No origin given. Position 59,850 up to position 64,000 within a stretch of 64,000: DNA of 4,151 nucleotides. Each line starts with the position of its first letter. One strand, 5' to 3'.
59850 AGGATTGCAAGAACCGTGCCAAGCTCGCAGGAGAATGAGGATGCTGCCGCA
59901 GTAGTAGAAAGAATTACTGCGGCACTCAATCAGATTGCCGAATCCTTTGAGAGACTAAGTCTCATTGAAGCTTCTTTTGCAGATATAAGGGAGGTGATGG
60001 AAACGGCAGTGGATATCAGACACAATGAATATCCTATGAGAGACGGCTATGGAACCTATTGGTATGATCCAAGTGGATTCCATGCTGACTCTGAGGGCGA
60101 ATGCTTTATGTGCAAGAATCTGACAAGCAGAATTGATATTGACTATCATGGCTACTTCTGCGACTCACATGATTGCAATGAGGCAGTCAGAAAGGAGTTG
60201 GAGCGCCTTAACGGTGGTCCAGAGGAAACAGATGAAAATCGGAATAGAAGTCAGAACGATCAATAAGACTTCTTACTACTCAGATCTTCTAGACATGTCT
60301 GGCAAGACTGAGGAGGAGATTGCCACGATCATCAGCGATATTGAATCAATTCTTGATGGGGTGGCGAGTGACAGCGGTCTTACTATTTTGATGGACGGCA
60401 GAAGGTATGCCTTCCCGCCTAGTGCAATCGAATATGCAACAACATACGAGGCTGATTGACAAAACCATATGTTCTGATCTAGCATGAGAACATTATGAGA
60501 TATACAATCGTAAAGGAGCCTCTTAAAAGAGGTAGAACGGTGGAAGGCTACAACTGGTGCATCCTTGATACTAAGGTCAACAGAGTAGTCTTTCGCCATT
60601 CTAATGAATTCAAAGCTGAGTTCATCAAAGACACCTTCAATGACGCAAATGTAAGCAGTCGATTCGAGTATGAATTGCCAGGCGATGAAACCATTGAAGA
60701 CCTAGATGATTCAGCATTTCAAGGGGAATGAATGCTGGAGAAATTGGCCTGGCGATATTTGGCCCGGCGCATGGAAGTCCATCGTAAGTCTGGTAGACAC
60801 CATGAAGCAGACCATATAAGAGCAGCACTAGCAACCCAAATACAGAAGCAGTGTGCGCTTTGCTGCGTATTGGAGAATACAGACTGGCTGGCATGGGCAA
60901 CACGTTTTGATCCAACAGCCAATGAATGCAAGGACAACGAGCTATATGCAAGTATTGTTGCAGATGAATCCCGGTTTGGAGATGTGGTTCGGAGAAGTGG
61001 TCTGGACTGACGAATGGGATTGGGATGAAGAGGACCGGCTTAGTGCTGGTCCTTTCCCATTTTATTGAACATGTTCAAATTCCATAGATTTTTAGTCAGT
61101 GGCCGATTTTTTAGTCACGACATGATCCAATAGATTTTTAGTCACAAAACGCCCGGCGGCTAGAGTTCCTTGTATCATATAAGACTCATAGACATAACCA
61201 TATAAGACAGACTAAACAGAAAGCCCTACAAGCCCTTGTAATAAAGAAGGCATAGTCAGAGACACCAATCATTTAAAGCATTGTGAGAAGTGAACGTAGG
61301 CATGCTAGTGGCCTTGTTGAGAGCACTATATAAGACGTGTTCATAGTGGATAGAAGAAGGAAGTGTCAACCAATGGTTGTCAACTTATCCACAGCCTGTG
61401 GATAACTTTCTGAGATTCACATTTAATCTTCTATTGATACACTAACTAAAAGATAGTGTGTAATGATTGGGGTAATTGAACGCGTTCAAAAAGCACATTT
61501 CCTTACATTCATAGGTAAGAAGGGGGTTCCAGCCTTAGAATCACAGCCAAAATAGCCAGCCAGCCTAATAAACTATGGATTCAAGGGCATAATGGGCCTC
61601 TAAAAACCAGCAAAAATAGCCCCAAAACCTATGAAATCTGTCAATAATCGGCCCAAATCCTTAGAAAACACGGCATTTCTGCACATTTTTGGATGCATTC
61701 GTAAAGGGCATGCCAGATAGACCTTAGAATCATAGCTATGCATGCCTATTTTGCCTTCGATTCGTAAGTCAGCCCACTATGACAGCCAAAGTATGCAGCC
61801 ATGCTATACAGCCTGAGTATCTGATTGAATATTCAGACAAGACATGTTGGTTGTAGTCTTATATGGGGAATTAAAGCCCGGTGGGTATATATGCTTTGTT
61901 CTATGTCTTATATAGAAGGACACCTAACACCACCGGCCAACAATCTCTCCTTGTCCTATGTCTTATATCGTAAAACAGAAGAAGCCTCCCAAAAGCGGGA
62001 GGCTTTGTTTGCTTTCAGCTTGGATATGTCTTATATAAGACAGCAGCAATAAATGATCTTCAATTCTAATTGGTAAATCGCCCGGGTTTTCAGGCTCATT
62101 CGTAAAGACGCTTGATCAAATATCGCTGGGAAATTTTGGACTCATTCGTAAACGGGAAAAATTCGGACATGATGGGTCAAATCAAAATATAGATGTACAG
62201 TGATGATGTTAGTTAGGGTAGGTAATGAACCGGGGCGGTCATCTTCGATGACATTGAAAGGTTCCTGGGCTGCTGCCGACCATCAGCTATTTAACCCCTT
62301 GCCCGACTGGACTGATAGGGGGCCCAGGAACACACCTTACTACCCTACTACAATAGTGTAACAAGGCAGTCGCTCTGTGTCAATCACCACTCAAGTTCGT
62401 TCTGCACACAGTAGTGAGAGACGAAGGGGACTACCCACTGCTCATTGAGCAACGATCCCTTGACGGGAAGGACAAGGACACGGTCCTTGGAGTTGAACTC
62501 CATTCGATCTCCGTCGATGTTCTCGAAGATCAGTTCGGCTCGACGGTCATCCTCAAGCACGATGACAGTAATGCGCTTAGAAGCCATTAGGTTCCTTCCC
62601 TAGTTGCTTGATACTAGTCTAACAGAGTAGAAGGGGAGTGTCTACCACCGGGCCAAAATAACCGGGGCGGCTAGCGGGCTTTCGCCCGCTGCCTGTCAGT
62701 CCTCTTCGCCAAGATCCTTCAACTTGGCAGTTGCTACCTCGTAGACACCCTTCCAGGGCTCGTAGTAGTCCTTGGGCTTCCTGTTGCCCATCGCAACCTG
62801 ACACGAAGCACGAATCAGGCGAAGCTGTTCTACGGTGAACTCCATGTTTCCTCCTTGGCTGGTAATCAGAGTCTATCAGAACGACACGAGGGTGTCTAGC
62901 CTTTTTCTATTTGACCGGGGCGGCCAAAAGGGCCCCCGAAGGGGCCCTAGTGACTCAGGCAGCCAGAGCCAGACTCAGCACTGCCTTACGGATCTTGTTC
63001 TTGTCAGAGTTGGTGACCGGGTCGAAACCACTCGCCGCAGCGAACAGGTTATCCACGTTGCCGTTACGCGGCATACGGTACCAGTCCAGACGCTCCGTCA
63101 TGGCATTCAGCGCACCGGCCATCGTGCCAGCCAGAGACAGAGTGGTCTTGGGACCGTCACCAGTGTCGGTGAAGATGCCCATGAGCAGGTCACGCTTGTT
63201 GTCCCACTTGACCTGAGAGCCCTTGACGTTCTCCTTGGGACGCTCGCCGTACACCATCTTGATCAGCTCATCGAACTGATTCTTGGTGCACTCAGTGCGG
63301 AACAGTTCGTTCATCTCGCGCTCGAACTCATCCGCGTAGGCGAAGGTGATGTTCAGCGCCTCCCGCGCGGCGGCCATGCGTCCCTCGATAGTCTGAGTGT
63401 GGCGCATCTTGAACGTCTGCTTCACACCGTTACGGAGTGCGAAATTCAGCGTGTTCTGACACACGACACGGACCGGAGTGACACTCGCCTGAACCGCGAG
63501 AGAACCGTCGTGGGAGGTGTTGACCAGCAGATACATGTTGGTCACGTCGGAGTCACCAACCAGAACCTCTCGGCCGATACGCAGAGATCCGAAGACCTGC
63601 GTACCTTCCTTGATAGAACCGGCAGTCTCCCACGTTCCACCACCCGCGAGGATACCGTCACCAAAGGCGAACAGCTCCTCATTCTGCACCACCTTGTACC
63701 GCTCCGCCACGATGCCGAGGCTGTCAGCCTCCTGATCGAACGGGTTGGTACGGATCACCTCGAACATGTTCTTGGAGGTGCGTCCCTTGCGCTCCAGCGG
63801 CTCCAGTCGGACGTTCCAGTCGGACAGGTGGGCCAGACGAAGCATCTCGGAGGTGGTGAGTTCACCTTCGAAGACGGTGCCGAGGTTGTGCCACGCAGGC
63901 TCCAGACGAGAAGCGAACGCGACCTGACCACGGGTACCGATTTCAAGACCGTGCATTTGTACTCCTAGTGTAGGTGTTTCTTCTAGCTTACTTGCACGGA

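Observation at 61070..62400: Repeat-dense noncoding tract followed by a strand switch and GC shift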

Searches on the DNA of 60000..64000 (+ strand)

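Call 7: search_dna_similar(query=window:60000-64000:+, collection=phages, mode=near)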
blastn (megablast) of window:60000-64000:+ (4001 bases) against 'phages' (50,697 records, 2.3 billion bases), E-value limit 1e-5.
Records with a match: 89; places in all: 172; records where one place covers at least 80% of the query: 9.
Best place of each record, by identity: >=99% 2; 95-99% 1; 80-90% 52; 60-80% 34.
By first word of the organism name: Streptomyces 89.
By host as written in the record: Streptomyces griseus ATCC 10137 39; Streptomyces lividans JI 1326 27; Streptomyces mirabilis NRRL B-2400 4; Streptomyces sanglieri UNT16F27A 4; Streptomyces viridochromogenes DSM40736 4; Streptomyces griseofuscus ATCC 23916 3; Streptomyces scabiei RL-34 2; - 2; and 2 more.
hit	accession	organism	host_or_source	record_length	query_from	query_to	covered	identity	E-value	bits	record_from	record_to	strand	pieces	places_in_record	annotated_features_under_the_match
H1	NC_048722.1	Streptomyces phage Wofford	Streptomyces griseus ATCC 10137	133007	1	4001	100%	100.0%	0e+0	7389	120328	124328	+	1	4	261: DUF945 domain-containing protein | 258: hypothetical protein | 255: hypothetical protein | 256: hypothetical protein | 259: hypothetical protein | and 2 other names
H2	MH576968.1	Streptomyces phage Wofford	Streptomyces griseus ATCC 10137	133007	1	4001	100%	100.0%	0e+0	7389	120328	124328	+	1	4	261: hypothetical protein | 258: hypothetical protein | 255: hypothetical protein | 256: hypothetical protein | 259: hypothetical protein | and 2 other names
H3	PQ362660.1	Streptomyces phage Elmer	Streptomyces lividans JI 1326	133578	1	4001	100%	97.1%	0e+0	6745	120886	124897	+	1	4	270: hypothetical protein | 267: hypothetical protein | 264: hypothetical protein | 266: hypothetical protein | 265: hypothetical protein | and 2 other names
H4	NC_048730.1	Streptomyces phage Yaboi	Streptomyces lividans JI 1326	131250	6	3993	86%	81.3%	0e+0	2708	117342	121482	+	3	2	265: DUF945 domain-containing protein | 264: hypothetical protein | 260: hypothetical protein | 257: hypothetical protein | 259: hypothetical protein | and 4 other names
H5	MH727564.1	Streptomyces phage Yaboi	Streptomyces lividans JI 1326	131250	6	3993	86%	81.3%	0e+0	2708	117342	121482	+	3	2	265: hypothetical protein | 264: hypothetical protein | 260: hypothetical protein | 257: hypothetical protein | 259: hypothetical protein | and 4 other names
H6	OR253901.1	Streptomyces phage Sollertia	Streptomyces lividans JI 1326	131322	6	3993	86%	81.2%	0e+0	2672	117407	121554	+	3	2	260: hypothetical protein | 259: hypothetical protein | 253: hypothetical protein | 255: hypothetical protein | 254: hypothetical protein | and 3 other names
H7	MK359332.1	Streptomyces phage Genie2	Streptomyces lividans JI 1326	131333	6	3993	86%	81.1%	0e+0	2650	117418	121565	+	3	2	259: hypothetical protein | 258: hypothetical protein | 254: hypothetical protein | 251: hypothetical protein | 253: hypothetical protein | and 4 other names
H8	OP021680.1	Streptomyces phage Stanimal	Streptomyces lividans JI 1326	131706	6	3993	83%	81.7%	0e+0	2693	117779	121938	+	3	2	259: hypothetical protein | 258: hypothetical protein | 254: hypothetical protein | 251: hypothetical protein | 253: hypothetical protein | and 4 other names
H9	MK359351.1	Streptomyces phage BoomerJR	Streptomyces lividans JI 1326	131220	6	3993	83%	81.7%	0e+0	2687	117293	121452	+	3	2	259: hypothetical protein | 258: hypothetical protein | 254: hypothetical protein | 251: hypothetical protein | 253: hypothetical protein | and 4 other names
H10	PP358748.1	Streptomyces phage Amabiko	Streptomyces scabiei RL-34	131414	450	4000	77%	84.3%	0e+0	2948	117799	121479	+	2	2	267: hypothetical protein | 266: hypothetical protein | 263: hypothetical protein | 265: hypothetical protein | 262: hypothetical protein | and 2 other names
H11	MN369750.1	Streptomyces phage TomSawyer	Streptomyces griseus ATCC 10137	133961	450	4000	77%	84.4%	0e+0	2946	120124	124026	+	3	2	267: hypothetical protein | 268: hypothetical protein | 265: HNH endonuclease | 263: hypothetical protein | 262: hypothetical protein | and 3 other names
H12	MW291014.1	Streptomyces phage MindFlayer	Streptomyces mirabilis NRRL B-2400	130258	450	4000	77%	84.0%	0e+0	2900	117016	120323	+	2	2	254: hypothetical protein | 251: hypothetical protein | 253: hypothetical protein | 250: hypothetical protein | 252: hypothetical protein | and 1 other names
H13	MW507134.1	Streptomyces phage Battuta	Streptomyces sanglieri UNT16F27A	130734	450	4000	77%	84.1%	0e+0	2901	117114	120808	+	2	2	260: hypothetical protein | 259: hypothetical protein | 256: hypothetical protein | 258: hypothetical protein | 254: hypothetical protein | and 3 other names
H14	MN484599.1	Streptomyces phage Wipeout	Streptomyces griseus ATCC 10137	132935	450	4000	77%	84.2%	0e+0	2920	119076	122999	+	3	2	255: hypothetical protein | 252: HNH endonuclease | 254: hypothetical protein | 248: hypothetical protein | 250: hypothetical protein | and 4 other names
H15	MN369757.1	Streptomyces phage Bordeaux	Streptomyces griseus ATCC 10137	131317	450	4000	77%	83.9%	0e+0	2878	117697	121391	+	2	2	260: hypothetical protein | 259: hypothetical protein | 256: hypothetical protein | 255: hypothetical protein | 258: hypothetical protein | and 2 other names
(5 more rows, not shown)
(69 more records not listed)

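Call 25: search_dna_similar(query=window:61011-62383:+, collection=phages, mode=distant, rows=spread, max_rows=40)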
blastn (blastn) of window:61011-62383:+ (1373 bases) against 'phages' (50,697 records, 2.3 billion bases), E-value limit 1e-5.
Records with a match: 86; places in all: 171; records where one place covers at least 80% of the query: 34.
Best place of each record, by identity: >=99% 2; 95-99% 1; 60-80% 83.
By first word of the organism name: Streptomyces 86.
By host as written in the record: Streptomyces griseus ATCC 10137 39; Streptomyces lividans JI 1326 27; Streptomyces sanglieri UNT16F27A 4; Streptomyces mirabilis NRRL B-2400 4; Streptomyces viridochromogenes DSM40736 4; Streptomyces griseofuscus ATCC 23916 3; Streptomyces scabiei RL-34 2; Streptomyces lividans JI1326 2; and 1 more.
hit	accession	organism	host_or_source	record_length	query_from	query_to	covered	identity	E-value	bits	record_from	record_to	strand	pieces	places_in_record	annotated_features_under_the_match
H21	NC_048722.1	Streptomyces phage Wofford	Streptomyces griseus ATCC 10137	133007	1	1373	100%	100.0%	0e+0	2477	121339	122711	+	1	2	none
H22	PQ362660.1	Streptomyces phage Elmer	Streptomyces lividans JI 1326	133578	1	1373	100%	95.4%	0e+0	2229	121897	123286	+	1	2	none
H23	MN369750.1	Streptomyces phage TomSawyer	Streptomyces griseus ATCC 10137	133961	2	1373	99%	78.2%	0e+0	1101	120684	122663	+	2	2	265: HNH endonuclease | 264: hypothetical protein | 263: hypothetical protein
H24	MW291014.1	Streptomyces phage MindFlayer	Streptomyces mirabilis NRRL B-2400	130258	2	1373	100%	77.5%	0e+0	1035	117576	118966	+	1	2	252: hypothetical protein | 251: hypothetical protein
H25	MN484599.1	Streptomyces phage Wipeout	Streptomyces griseus ATCC 10137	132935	2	1373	99%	77.8%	0e+0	1061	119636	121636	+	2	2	252: HNH endonuclease | 253: hypothetical protein | 251: hypothetical protein | 250: hypothetical protein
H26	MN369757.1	Streptomyces phage Bordeaux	Streptomyces griseus ATCC 10137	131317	2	1373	100%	77.2%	0e+0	1028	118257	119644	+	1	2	257: hypothetical protein | 256: hypothetical protein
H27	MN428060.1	Streptomyces phage IchabodCrane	Streptomyces scabiei RL-34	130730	2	1373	100%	77.1%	0e+0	1004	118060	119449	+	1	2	253: hypothetical protein | 252: hypothetical protein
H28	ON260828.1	Streptomyces phage Quaran19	Streptomyces griseus ATCC 10137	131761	2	1373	100%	77.0%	0e+0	1016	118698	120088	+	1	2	261: hypothetical protein | 260: hypothetical protein | 259: hypothetical protein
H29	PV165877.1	Streptomyces phage CeilingFan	Streptomyces griseus ATCC 10137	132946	2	1373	99%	77.4%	0e+0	1051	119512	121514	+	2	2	266: HNH endonuclease | 265: hypothetical protein | 264: hypothetical protein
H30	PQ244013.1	Streptomyces phage KentuckyRacer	Streptomyces griseus ATCC 10137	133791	2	1373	99%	77.3%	0e+0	1035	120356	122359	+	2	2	267: endonuclease VII | 268: hypothetical protein | 266: hypothetical protein | 265: hypothetical protein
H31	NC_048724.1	Streptomyces phage Karimac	Streptomyces griseus ATCC 10137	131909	2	1373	100%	76.3%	0e+0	950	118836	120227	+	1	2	258: hypothetical protein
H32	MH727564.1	Streptomyces phage Yaboi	Streptomyces lividans JI 1326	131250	2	1373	100%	72.6%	0e+0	727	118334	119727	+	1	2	262: hypothetical protein | 261: hypothetical protein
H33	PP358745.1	Streptomyces phage Enygma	Streptomyces mirabilis NRRL B-2400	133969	2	1373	99%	72.7%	0e+0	782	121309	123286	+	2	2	268: HNH endonuclease | 267: hypothetical protein | 266: hypothetical protein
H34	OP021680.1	Streptomyces phage Stanimal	Streptomyces lividans JI 1326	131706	2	1373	100%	72.0%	0e+0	711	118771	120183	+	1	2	256: hypothetical protein | 255: hypothetical protein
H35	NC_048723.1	Streptomyces phage LukeCage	Streptomyces griseus ATCC 10137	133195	77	1373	94%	74.7%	0e+0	892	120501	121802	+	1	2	263: hypothetical protein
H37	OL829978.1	Streptomyces phage Tomas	Streptomyces sanglieri UNT16F27A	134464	429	1355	41%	72.2%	3e-34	268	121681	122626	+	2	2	none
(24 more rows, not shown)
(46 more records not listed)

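Call 26: get_annotated_region(hit=H22, flank=400)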
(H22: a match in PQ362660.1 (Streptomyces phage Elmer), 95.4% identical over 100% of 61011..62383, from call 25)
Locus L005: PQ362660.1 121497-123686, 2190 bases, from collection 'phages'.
description: Streptomyces phage Elmer, complete genome.
organism: Streptomyces phage Elmer (NCBI taxid 3374976)
taxonomy: Viruses; Duplodnaviria; Heunggongvirae; Uroviricota; Caudoviricetes
host: Streptomyces lividans JI 1326; source: soil; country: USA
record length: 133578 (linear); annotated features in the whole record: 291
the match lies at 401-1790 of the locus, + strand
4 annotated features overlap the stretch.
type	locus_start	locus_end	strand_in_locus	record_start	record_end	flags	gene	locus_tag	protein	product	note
CDS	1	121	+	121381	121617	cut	266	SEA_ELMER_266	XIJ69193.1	hypothetical protein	-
CDS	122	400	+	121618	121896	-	267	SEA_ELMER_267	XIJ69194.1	hypothetical protein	-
CDS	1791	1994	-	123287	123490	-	268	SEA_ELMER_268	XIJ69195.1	hypothetical protein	-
CDS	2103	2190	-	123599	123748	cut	269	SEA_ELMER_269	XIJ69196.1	hypothetical protein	-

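Call 27: get_annotated_region(hit=H24, flank=400)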
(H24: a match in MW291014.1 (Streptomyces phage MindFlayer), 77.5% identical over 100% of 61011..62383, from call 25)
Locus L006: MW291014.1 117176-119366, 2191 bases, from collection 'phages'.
description: Streptomyces phage MindFlayer, complete genome.
organism: Streptomyces phage MindFlayer (NCBI taxid 2793707)
taxonomy: Viruses; Duplodnaviria; Heunggongvirae; Uroviricota; Caudoviricetes; Stanwilliamsviridae; Boydwoodruffvirinae; Karimacvirus
host: Streptomyces mirabilis NRRL B-2400; source: soil; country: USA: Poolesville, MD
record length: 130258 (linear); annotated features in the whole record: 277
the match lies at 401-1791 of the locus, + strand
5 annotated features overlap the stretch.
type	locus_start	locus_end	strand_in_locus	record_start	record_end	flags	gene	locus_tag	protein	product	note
CDS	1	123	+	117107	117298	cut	250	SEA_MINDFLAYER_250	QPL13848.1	hypothetical protein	-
CDS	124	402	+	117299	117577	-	251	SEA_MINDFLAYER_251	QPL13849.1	hypothetical protein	-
CDS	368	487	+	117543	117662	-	252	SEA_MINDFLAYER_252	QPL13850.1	hypothetical protein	-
CDS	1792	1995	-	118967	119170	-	253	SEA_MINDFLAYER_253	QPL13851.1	hypothetical protein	-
CDS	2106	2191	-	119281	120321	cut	254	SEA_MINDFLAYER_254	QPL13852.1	hypothetical protein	-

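Call 28: get_annotated_region(hit=H26, flank=400)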
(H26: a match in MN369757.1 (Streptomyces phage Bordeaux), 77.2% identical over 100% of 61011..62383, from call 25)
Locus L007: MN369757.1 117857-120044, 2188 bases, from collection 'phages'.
description: Streptomyces phage Bordeaux, complete genome.
organism: Streptomyces phage Bordeaux (NCBI taxid 2653769)
taxonomy: Viruses; Duplodnaviria; Heunggongvirae; Uroviricota; Caudoviricetes; Stanwilliamsviridae; Boydwoodruffvirinae; Karimacvirus; Streptomyces virus Karimac
host: Streptomyces griseus ATCC 10137; source: soil; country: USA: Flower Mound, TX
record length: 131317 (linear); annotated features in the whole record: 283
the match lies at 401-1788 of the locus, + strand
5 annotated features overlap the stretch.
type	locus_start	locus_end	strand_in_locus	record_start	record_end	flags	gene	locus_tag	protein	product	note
CDS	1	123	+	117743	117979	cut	255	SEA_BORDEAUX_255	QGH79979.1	hypothetical protein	-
CDS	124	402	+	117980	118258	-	256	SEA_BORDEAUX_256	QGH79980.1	hypothetical protein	-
CDS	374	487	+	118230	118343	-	257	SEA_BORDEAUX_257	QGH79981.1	hypothetical protein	-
CDS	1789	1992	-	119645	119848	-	258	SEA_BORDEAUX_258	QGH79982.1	hypothetical protein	-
CDS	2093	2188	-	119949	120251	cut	259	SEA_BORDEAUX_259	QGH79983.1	hypothetical protein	-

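Call 29: get_annotated_region(hit=H31, flank=400)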
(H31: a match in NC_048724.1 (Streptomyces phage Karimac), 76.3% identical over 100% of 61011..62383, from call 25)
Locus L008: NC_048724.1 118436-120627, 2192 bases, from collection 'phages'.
description: Streptomyces phage Karimac, complete genome.
organism: Streptomyces phage Karimac (NCBI taxid 2283303)
taxonomy: Viruses; Duplodnaviria; Heunggongvirae; Uroviricota; Caudoviricetes; Stanwilliamsviridae; Boydwoodruffvirinae; Karimacvirus; Streptomyces virus Karimac
host: Streptomyces griseus ATCC 10137; source: soil; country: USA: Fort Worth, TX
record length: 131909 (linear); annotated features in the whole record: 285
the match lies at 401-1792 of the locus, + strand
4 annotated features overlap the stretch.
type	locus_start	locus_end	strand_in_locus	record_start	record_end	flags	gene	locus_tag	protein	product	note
CDS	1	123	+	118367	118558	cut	257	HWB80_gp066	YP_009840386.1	hypothetical protein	-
CDS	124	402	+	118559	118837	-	258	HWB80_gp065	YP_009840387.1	hypothetical protein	-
CDS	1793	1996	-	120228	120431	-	259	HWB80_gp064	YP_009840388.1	hypothetical protein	-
CDS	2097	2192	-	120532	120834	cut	260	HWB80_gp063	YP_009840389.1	hypothetical protein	-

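Call 30: get_annotated_region(hit=H32, flank=400)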
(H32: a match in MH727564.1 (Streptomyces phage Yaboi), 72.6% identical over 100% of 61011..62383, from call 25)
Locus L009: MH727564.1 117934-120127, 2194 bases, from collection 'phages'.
description: Streptomyces phage Yaboi, complete genome.
organism: Streptomyces phage Yaboi (NCBI taxid 2301621)
taxonomy: Viruses; Duplodnaviria; Heunggongvirae; Uroviricota; Caudoviricetes; Stanwilliamsviridae; Boydwoodruffvirinae; Karimacvirus; Streptomyces virus Yaboi
host: Streptomyces lividans JI 1326; source: soil; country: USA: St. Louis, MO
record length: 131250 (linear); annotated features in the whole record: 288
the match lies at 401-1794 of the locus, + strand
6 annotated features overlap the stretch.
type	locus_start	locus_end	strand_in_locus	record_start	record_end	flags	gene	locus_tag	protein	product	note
CDS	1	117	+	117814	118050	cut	259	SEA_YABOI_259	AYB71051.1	hypothetical protein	Hypothetical Protein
CDS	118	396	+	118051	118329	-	260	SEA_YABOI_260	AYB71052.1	hypothetical protein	Hypothetical Protein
CDS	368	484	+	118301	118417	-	261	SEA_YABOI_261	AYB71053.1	hypothetical protein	Hypothetical Protein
CDS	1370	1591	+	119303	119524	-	262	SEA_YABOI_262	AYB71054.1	hypothetical protein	Hypothetical Protein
CDS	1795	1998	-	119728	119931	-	263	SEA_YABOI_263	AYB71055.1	hypothetical protein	Hypothetical Protein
CDS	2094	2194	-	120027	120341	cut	264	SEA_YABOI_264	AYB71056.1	hypothetical protein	Hypothetical Protein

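Call 31: get_annotated_region(hit=H34, flank=400)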
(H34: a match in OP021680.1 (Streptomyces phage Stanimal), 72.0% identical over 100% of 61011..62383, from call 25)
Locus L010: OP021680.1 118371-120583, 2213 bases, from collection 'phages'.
description: Streptomyces phage Stanimal, complete genome.
organism: Streptomyces phage Stanimal (NCBI taxid 2970489)
taxonomy: Viruses; Duplodnaviria; Heunggongvirae; Uroviricota; Caudoviricetes; Stanwilliamsviridae; Boydwoodruffvirinae; Karimacvirus
host: Streptomyces lividans JI 1326; source: soil; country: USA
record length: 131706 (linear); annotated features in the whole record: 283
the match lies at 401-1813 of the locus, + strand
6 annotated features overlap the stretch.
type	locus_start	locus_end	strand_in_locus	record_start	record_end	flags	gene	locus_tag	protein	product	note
CDS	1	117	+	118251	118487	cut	253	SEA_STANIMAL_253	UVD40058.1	hypothetical protein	-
CDS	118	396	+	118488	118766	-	254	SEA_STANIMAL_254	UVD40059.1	hypothetical protein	-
CDS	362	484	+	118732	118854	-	255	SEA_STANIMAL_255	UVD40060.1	hypothetical protein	-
CDS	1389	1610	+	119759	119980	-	256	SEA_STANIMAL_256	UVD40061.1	hypothetical protein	-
CDS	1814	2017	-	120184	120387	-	257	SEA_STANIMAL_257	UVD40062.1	hypothetical protein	-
CDS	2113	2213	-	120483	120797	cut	258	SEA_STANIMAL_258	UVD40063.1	hypothetical protein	-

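Call 32: get_annotated_region(hit=H35, flank=500)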
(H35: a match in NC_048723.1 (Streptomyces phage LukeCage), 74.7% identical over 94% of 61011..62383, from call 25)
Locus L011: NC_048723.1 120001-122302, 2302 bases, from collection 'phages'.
description: Streptomyces phage LukeCage, complete genome.
organism: Streptomyces phage LukeCage (NCBI taxid 2283304)
taxonomy: Viruses; Duplodnaviria; Heunggongvirae; Uroviricota; Caudoviricetes; Stanwilliamsviridae; Boydwoodruffvirinae; Karimacvirus; Streptomyces virus LukeCage
host: Streptomyces griseus ATCC 10137; source: soil; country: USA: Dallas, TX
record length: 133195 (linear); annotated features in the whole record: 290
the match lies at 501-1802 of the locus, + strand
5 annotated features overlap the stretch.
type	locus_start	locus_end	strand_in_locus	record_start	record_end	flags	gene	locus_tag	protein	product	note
CDS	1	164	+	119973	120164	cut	261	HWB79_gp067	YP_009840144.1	hypothetical protein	-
CDS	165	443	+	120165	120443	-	262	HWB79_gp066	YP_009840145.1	hypothetical protein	-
CDS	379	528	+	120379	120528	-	263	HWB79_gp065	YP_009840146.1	hypothetical protein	-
CDS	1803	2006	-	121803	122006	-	264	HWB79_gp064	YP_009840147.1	hypothetical protein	-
CDS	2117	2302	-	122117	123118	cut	265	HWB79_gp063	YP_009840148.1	DUF945 domain-containing protein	-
